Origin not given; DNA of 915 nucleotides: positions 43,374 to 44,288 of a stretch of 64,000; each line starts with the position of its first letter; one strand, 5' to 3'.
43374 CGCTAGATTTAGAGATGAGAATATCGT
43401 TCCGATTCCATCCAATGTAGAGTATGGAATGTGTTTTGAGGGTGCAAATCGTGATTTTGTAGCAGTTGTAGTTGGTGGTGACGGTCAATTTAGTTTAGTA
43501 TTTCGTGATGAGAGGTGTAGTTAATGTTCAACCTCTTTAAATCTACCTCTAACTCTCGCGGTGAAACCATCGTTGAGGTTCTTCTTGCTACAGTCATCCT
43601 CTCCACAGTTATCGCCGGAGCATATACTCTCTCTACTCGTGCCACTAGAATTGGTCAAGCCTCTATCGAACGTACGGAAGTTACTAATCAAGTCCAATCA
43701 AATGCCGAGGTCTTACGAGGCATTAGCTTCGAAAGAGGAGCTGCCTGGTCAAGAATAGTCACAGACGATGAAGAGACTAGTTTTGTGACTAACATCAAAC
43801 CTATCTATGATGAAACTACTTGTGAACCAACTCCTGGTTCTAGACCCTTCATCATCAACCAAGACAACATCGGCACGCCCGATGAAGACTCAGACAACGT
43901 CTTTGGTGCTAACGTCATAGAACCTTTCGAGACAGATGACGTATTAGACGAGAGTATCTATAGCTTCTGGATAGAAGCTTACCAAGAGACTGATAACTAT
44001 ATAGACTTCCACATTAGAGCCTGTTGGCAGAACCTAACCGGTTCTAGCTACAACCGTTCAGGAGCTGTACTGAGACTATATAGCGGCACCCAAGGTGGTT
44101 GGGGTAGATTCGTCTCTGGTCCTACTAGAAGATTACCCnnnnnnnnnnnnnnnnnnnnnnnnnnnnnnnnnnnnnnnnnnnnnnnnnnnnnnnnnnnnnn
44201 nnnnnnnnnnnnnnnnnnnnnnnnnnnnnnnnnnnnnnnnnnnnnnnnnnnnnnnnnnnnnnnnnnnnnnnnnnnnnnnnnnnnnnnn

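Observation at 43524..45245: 573-aa prepilin-type protein with FN3-like module and a roughly 230-aa poly-glycine C-terminus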

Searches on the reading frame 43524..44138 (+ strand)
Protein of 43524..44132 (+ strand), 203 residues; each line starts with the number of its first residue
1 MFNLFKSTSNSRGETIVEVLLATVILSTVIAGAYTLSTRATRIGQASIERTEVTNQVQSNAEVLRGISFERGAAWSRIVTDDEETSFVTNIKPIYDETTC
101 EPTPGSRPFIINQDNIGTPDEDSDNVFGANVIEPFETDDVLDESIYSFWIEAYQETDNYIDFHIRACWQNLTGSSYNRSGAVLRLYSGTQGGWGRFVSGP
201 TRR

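Call 14: find_homologous_proteins(query=window:43524-44132:+, max_evalue=0.01)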
Query seq(203 aa) (203 aa): 6 proteins with E <= 0.01 among 368 candidates.
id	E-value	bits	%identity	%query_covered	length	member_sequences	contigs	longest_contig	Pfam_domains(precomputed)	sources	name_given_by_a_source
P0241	1.6e-85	304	72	93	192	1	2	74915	-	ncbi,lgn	ncbi:MAG: prepilin-type N-terminal cleavage/methylation domain-containing protein [Candidatus Saccha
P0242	2.2e-43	166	47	94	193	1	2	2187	-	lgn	-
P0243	5.1e-41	159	49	90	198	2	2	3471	-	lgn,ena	-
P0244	9.5e-41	158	47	90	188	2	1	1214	-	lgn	-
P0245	6.6e-22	96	38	89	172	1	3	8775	-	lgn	-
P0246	2.1e-6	46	28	78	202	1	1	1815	-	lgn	-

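Call 16: find_encoding_contigs(protein=P0241, flank=8000, max_places=3)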
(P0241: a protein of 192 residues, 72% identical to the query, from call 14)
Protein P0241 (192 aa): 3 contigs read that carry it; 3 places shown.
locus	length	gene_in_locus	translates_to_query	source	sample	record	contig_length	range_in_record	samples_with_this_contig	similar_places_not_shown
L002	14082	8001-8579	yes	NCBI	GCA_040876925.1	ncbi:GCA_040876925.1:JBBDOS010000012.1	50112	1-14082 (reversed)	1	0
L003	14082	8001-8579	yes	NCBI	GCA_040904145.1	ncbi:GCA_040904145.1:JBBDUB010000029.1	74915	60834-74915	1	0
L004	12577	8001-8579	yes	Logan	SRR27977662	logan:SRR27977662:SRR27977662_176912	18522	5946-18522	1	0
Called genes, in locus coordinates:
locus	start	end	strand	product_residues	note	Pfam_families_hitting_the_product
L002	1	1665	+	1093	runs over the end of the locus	PF00580:UvrD-helicase, PF13245:AAA_19, PF13604:AAA_30 (faint), PF13538:UvrD_C_2 (faint), PF13361:UvrD_C, PF12705:PDDEXK_1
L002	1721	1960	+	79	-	-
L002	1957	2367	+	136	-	-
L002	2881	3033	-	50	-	-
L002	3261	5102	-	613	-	-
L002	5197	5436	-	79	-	-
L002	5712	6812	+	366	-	PF02812:ELFV_dehydrog_N, PF05088:Bac_GDH_CD (faint), PF00208:ELFV_dehydrog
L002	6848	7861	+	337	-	PF00389:2-Hacid_dh, PF02826:2-Hacid_dh_C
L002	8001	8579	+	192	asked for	-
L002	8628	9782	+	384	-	PF00999:Na_H_Exchanger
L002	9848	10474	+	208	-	PF13462:Thioredoxin_4, PF01323:DSBA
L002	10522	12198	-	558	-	PF00999:Na_H_Exchanger, PF02254:TrkA_N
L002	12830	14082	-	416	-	PF25852:DUF6242_C (faint)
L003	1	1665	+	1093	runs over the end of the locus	PF00580:UvrD-helicase, PF13245:AAA_19, PF13604:AAA_30 (faint), PF13538:UvrD_C_2 (faint), PF13361:UvrD_C, PF12705:PDDEXK_1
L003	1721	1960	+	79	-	-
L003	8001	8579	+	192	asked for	-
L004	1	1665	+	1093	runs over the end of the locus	PF00580:UvrD-helicase, PF13245:AAA_19, PF13604:AAA_30 (faint), PF13538:UvrD_C_2 (faint), PF13361:UvrD_C, PF12705:PDDEXK_1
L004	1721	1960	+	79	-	-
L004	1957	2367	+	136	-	-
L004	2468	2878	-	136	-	-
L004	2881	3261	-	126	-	-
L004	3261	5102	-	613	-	-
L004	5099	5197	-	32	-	-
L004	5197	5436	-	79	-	-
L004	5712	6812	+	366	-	PF02812:ELFV_dehydrog_N, PF05088:Bac_GDH_CD (faint), PF00208:ELFV_dehydrog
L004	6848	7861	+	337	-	PF00389:2-Hacid_dh, PF02826:2-Hacid_dh_C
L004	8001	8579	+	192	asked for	-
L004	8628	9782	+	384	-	PF00999:Na_H_Exchanger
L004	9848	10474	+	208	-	PF13462:Thioredoxin_4, PF01323:DSBA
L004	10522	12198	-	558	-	PF00999:Na_H_Exchanger, PF02254:TrkA_N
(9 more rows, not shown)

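Call 17: find_encoding_contigs(protein=P0245, flank=6000, max_places=3)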
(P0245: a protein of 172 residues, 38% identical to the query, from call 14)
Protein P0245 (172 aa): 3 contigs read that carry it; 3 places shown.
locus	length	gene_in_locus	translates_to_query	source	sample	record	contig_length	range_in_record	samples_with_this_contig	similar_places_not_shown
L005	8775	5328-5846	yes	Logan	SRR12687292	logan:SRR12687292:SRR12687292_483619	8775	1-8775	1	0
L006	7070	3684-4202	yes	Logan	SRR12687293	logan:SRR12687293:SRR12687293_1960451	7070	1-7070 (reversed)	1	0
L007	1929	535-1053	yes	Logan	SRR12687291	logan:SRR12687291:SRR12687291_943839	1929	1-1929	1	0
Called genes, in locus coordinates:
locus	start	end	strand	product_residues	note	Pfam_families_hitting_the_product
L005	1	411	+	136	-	?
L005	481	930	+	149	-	PF07963:N_methyl (weak)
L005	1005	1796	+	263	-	PF06750:A24_N_bact, PF01478:Peptidase_A24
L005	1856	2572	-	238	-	PF02223:Thymidylate_kin (faint)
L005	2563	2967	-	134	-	PF00293:NUDIX, PF14815:NUDIX_4 (faint)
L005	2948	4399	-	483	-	PF01408:GFO_IDH_MocA (faint)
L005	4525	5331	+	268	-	-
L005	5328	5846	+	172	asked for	-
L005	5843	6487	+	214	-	PF07963:N_methyl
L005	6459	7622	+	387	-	-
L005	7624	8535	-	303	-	PF02899:Phage_int_SAM_1, PF13102:Phage_int_SAM_5, PF00589:Phage_integrase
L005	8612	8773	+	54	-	?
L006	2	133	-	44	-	?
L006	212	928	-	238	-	PF02223:Thymidylate_kin (faint)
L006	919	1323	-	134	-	PF00293:NUDIX, PF14815:NUDIX_4 (faint)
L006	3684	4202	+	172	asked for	-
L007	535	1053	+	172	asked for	-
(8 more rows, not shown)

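Call 38: predict_structure(alignment_id=A2)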
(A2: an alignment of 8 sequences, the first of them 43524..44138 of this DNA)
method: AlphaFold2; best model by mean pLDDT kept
length: 205 residues; sequences in the alignment: 8
mean_pLDDT: 74.2   pTM: 0.66
mean pLDDT of the five models: 74.2, 73.5, 72.4, 72.3, 68.9
residues with pLDDT >= 90: 16; 70-90: 125; 50-70: 36; < 50: 28
segments of 3 or more residues with pLDDT < 50: 1-10, 190-205
pLDDT, mean of each block of 10 residues (from residue 1): 41 67 84 69 77 88 87 84 76 77 88 75 69 76 71 87 87 77 79 41 44
secondary structure, 60 per line:
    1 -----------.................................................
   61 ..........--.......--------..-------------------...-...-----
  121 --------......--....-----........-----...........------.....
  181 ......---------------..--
elements in order: H12-70 H73-79 E109-111 E132-134 H137-140 E146-153 E159-169 E176-186

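Call 41: fold_search(model_id=the predicted structure, library=pdb)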
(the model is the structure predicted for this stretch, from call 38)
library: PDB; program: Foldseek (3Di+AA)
matches with E <= 10: 298; with E <= 0.001: 0
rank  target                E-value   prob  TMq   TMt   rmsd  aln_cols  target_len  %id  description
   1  5l5l_B                8.1e-01  0.13  0.16  0.05   5.7        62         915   14  Plexin A4 full extracellular region, domains 1 to 8 modeled, data to 8 angstrom, spacegroup P2(1) (released 2016-07-06)
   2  2rsx_MODEL_1_A        8.1e-01  0.09  0.13  0.16   8.5        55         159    9  Solution structure of IseA, an inhibitor protein of DL-endopeptidases from Bacillus subtilis (released 2012-10-31)
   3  6jq9_A                1.0e+00  0.18  0.17  0.08   6.8        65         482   15  Crystal structure of a lyase from Alteromonas sp. (released 2020-04-01)
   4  8wt4_A                1.1e+00  0.08  0.13  0.16   8.7        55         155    9  Crystal structure of DL-endopeptidase CwlO complexed with IseA (released 2024-07-03)
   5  3b7c                  1.2e+00  0.23  0.14  0.21   4.1        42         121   14  CRYSTAL STRUCTURE OF A NTF-2 LIKE PROTEIN OF UNKNOWN FUNCTION (SO_0125) FROM SHEWANELLA ONEIDENSIS MR-1 AT 1.70 A RESOLU (released 2007-11-13)
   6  5l5g_B                1.3e+00  0.08  0.16  0.05   8.6        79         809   10  Plexin A2 full extracellular region, domains 1 to 8 modeled, data to 10 angstrom (released 2016-07-06)
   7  5l5g_A                1.3e+00  0.08  0.16  0.05   8.6        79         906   10  Plexin A2 full extracellular region, domains 1 to 8 modeled, data to 10 angstrom (released 2016-07-06)
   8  5l5g_C                1.3e+00  0.08  0.16  0.04   8.6        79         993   10  Plexin A2 full extracellular region, domains 1 to 8 modeled, data to 10 angstrom (released 2016-07-06)
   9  6qp9_A                1.4e+00  0.11  0.14  0.07  10.2        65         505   18  Drosophila Semaphorin 1a, extracellular domains 1-2 (released 2019-08-21)
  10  6byp_B                1.6e+00  0.14  0.17  0.09   6.8        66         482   15  Structure of PL24 family Polysaccharide lyase-LOR107 (released 2018-02-07)
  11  6pai_C                1.7e+00  0.03  0.13  0.08  10.3        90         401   12  Structure of the human DDB1-DDA1-DCAF15 E3 ubiquitin ligase bound to RBM39 and sulfonamide E7820 (released 2019-09-18)
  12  2fwv                  1.9e+00  0.08  0.14  0.15   6.8        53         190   15  Crystal Structure of Rv0813 (released 2006-08-03)
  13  3afc_A                2.0e+00  0.09  0.14  0.07   8.4        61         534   16  Mouse Semaphorin 6A extracellular domain (released 2010-10-06)
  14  5jrw_D                2.1e+00  0.18  0.16  0.10   2.6        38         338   10  Crystal structure of Thermotoga maritima mutant D89R/D253R (released 2017-01-25)
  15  6w3f_A                2.2e+00  0.11  0.14  0.21   3.9        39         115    8  Rd1NTF2_05_I64F_A80G_T94P_D101K_L106W (released 2020-04-15)
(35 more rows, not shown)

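Call 64: search_protein_families(library=pfam, proteins=[P0241, P0245], max_evalue=0.01)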
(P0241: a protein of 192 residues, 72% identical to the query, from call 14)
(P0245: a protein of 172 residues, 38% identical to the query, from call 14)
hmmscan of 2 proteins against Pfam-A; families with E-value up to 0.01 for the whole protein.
P0241 (192 aa): 1 family
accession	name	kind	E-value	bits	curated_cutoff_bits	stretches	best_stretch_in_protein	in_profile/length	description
PF07963.17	N_methyl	-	0.0001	22.2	21.2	1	9-34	2-27/27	Prokaryotic N-terminal methylation motif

P0245 (172 aa): 1 family
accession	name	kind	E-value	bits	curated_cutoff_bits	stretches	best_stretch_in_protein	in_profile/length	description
PF07963.17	N_methyl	-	0.00011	22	21.2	1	10-35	2-27/27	Prokaryotic N-terminal methylation motif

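Call 69: search_protein_representatives(alignment_id=A2)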
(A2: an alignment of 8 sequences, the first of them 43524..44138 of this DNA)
Query: 8 sequences, 199 profile positions. Proteins with E-value up to 0.001 (for the whole library): 3729; up to 1e-10: 1292; up to 1e-30: 51. The best 150 are listed.
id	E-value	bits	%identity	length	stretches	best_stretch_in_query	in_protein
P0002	3.3e-85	301.1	-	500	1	6-196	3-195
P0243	5.4e-82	290.6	-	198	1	1-197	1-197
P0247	1.2e-42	162.1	-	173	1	12-187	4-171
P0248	1.6e-42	161.8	-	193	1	15-188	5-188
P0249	4.6e-42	160.3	-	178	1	11-188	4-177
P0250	4.7e-41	157.0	-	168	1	12-188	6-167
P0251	4.7e-40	153.7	-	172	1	11-187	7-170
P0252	1.7e-38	148.6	-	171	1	4-185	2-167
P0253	6.2e-38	146.8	-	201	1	9-191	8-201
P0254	1.5e-37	145.5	-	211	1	14-191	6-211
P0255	4.9e-37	143.9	-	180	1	1-190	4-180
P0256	8.1e-37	143.2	-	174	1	10-187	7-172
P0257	3.6e-36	141.0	-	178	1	6-188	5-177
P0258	7.4e-36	140.0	-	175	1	12-189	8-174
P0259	1.0e-35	139.6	-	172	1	11-188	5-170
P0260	1.7e-35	138.9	-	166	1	12-187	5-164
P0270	5.4e-33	130.7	-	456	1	11-190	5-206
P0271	8.6e-33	130.0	-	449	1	10-191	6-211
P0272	9.1e-33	129.9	-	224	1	7-190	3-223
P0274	1.8e-32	129.0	-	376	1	14-191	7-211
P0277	2.3e-32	128.6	-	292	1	10-191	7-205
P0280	2.8e-32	128.3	-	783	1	11-193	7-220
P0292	5.4e-31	124.1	-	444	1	8-192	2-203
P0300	3.5e-30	121.5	-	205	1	12-190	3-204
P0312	8.6e-30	120.2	-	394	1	10-193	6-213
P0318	1.5e-29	119.4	-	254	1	13-192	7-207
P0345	1.3e-28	116.4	-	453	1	9-197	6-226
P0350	1.9e-28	115.8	-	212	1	10-190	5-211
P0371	5.5e-28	114.3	-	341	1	11-191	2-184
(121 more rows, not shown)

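Call 70: search_protein_families(library=pfam, proteins=[P0270, P0271, P0274, P0277, P0280, P0292, P0312, P0345, P0371, P0318], max_evalue=0.01)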
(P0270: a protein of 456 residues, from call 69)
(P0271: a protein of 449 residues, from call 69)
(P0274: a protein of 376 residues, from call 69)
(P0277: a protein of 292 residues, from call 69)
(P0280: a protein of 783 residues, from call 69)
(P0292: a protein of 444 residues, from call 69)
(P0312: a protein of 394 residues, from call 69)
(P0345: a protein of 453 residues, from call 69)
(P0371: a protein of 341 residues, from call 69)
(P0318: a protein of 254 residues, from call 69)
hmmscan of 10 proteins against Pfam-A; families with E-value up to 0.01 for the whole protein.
P0270 (456 aa): 1 family
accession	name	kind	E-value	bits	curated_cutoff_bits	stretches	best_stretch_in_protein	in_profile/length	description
PF07963.17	N_methyl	-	0.0011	18.9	21.2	1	5-28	2-25/27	Prokaryotic N-terminal methylation motif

P0271 (449 aa): 1 family
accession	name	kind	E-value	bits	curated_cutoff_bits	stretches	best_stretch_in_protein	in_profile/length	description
PF07963.17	N_methyl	-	0.0023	17.9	21.2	1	7-29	2-24/27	Prokaryotic N-terminal methylation motif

P0274 (376 aa): 0 families

P0277 (292 aa): 0 families

P0280 (783 aa): 2 families
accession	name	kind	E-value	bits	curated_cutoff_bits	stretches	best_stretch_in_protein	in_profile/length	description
PF07603.17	Lcl_C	-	3.1e-20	73.1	34.9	3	426-488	46-116/117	Lcl C-terminal domain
PF00193.23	Xlink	-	0.0043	17.7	27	0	559-583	16-40/92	Extracellular link domain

P0292 (444 aa): 0 families

P0312 (394 aa): 1 family
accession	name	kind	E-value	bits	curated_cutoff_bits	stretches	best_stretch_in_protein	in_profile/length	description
PF07963.17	N_methyl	-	0.00015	21.6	21.2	1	6-32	1-27/27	Prokaryotic N-terminal methylation motif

P0345 (453 aa): 1 family
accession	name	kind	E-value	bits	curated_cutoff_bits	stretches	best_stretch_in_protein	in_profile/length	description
PF07963.17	N_methyl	-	0.0015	18.4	21.2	1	14-32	8-26/27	Prokaryotic N-terminal methylation motif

P0371 (341 aa): 1 family
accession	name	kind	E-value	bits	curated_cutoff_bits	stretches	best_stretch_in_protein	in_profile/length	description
PF07963.17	N_methyl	-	0.00085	19.2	21.2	1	1-26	1-26/27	Prokaryotic N-terminal methylation motif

P0318 (254 aa): 0 families

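Call 72: search_protein_families(library=ncbifam, proteins=[P0241, P0245, P0246, P0247, P0250, P0253, P0260, P0272, P0300, P0350], max_evalue=0.1)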
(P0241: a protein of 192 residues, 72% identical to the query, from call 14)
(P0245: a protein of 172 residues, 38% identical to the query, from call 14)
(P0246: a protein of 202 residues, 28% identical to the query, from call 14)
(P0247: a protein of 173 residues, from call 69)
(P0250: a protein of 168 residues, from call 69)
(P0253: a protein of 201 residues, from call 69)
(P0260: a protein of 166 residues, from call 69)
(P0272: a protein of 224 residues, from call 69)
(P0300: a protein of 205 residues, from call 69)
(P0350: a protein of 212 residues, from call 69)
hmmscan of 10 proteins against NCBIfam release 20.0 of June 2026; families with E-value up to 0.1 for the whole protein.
P0241 (192 aa): 2 families
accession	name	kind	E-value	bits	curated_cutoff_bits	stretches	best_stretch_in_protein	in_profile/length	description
TIGR02523.1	type_IV_pilV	equivalog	0.01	16.3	52.2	1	12-65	2-55/139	type IV pilus modification protein PilV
NF006453.0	PRK08808.1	equivalog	0.013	14.6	295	1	9-53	4-48/211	type II secretion system protein J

P0245 (172 aa): 3 families
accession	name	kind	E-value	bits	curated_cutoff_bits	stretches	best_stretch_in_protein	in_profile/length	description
TIGR02523.1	type_IV_pilV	equivalog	4.8e-05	23.9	52.2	1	12-67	1-56/139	type IV pilus modification protein PilV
TIGR01711.1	gspJ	equivalog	0.0029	17.4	64.85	1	14-53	2-41/192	type II secretion system minor pseudopilin GspJ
TIGR02532.1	IV_pilin_GFxxxE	domain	0.0031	17.3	16.3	1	16-35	5-24/24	prepilin-type N-terminal cleavage/methylation domain-containing protein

P0246 (202 aa): 2 families
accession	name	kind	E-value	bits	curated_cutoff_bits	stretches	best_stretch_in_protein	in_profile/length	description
TIGR01711.1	gspJ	equivalog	0.0087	15.9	64.85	1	11-43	2-34/192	type II secretion system minor pseudopilin GspJ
TIGR01707.1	gspI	equivalog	0.015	15.8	44.35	1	11-46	1-36/101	type II secretion system minor pseudopilin GspI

P0247 (173 aa): 3 families
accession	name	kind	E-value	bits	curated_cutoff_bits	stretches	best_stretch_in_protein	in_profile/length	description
TIGR02523.1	type_IV_pilV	equivalog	9e-05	23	52.2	1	6-62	2-58/139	type IV pilus modification protein PilV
TIGR02532.1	IV_pilin_GFxxxE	domain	0.016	15.1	16.3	1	9-28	5-24/24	prepilin-type N-terminal cleavage/methylation domain-containing protein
NF006453.0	PRK08808.1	equivalog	0.049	12.7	295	1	5-52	6-53/211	type II secretion system protein J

P0250 (168 aa): 5 families
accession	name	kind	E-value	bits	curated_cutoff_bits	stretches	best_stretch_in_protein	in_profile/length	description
TIGR02523.1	type_IV_pilV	equivalog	1.5e-05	25.5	52.2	1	8-67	2-61/139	type IV pilus modification protein PilV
NF038303.1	EPS_HpsB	equivalog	0.033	14.2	150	1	7-122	2-116/211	hormogonium polysaccharide secretion pseudopilin HpsB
TIGR01711.1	gspJ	equivalog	0.046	13.5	64.85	1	8-47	1-40/192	type II secretion system minor pseudopilin GspJ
TIGR02532.1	IV_pilin_GFxxxE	domain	0.047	13.6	16.3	1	11-30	5-24/24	prepilin-type N-terminal cleavage/methylation domain-containing protein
NF006453.0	PRK08808.1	equivalog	0.081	12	295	0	8-54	7-53/211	type II secretion system protein J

P0253 (201 aa): 2 families
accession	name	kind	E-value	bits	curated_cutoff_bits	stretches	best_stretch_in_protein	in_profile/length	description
TIGR01707.1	gspI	equivalog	0.0016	18.9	44.35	1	14-50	1-37/101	type II secretion system minor pseudopilin GspI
TIGR01711.1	gspJ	equivalog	0.0062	16.4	64.85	1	14-47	2-35/192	type II secretion system minor pseudopilin GspJ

P0260 (166 aa): 3 families
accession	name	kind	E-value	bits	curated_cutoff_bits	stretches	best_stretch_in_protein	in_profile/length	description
TIGR02523.1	type_IV_pilV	equivalog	0.0023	18.4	52.2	1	7-63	2-58/139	type IV pilus modification protein PilV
NF006453.0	PRK08808.1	equivalog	0.017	14.2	295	1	7-60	7-56/211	type II secretion system protein J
TIGR02532.1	IV_pilin_GFxxxE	domain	0.057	13.3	16.3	0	10-29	5-24/24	prepilin-type N-terminal cleavage/methylation domain-containing protein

P0272 (224 aa): 3 families
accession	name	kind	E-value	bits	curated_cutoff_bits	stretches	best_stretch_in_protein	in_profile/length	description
TIGR01707.1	gspI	equivalog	0.0019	18.7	44.35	1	11-63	1-53/101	type II secretion system minor pseudopilin GspI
TIGR01711.1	gspJ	equivalog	0.0034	17.2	64.85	1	10-38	1-29/192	type II secretion system minor pseudopilin GspJ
TIGR02532.1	IV_pilin_GFxxxE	domain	0.0062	16.3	16.3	1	13-31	5-23/24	prepilin-type N-terminal cleavage/methylation domain-containing protein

P0300 (205 aa): 6 families
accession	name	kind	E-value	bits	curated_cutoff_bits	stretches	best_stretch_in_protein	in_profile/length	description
TIGR01711.1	gspJ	equivalog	0.00094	19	64.85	1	6-39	2-35/192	type II secretion system minor pseudopilin GspJ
TIGR01707.1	gspI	equivalog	0.01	16.3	44.35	1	6-58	1-53/101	type II secretion system minor pseudopilin GspI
TIGR02532.1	IV_pilin_GFxxxE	domain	0.035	14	16.3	1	8-27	5-24/24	prepilin-type N-terminal cleavage/methylation domain-containing protein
NF053549.1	FtsL_Actino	equivalog_domain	0.059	13.3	55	0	13-50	2-39/83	cell division protein FtsL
NF046089.1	CD3337_EF1877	subfamily_domain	0.092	11.5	120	0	9-92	4-82/450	CD3337/EF1877 family mobilome membrane protein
NF045548.1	GDSL_lipase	equivalog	0.094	12.2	300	0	33-84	18-68/231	Rv0518 family GDSL lipase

P0350 (212 aa): 2 families
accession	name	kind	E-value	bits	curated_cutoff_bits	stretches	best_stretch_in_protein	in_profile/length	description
TIGR01707.1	gspI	equivalog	0.00016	22.1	44.35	1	10-63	1-54/101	type II secretion system minor pseudopilin GspI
TIGR01711.1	gspJ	equivalog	0.0064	16.3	64.85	1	9-43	1-35/192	type II secretion system minor pseudopilin GspJ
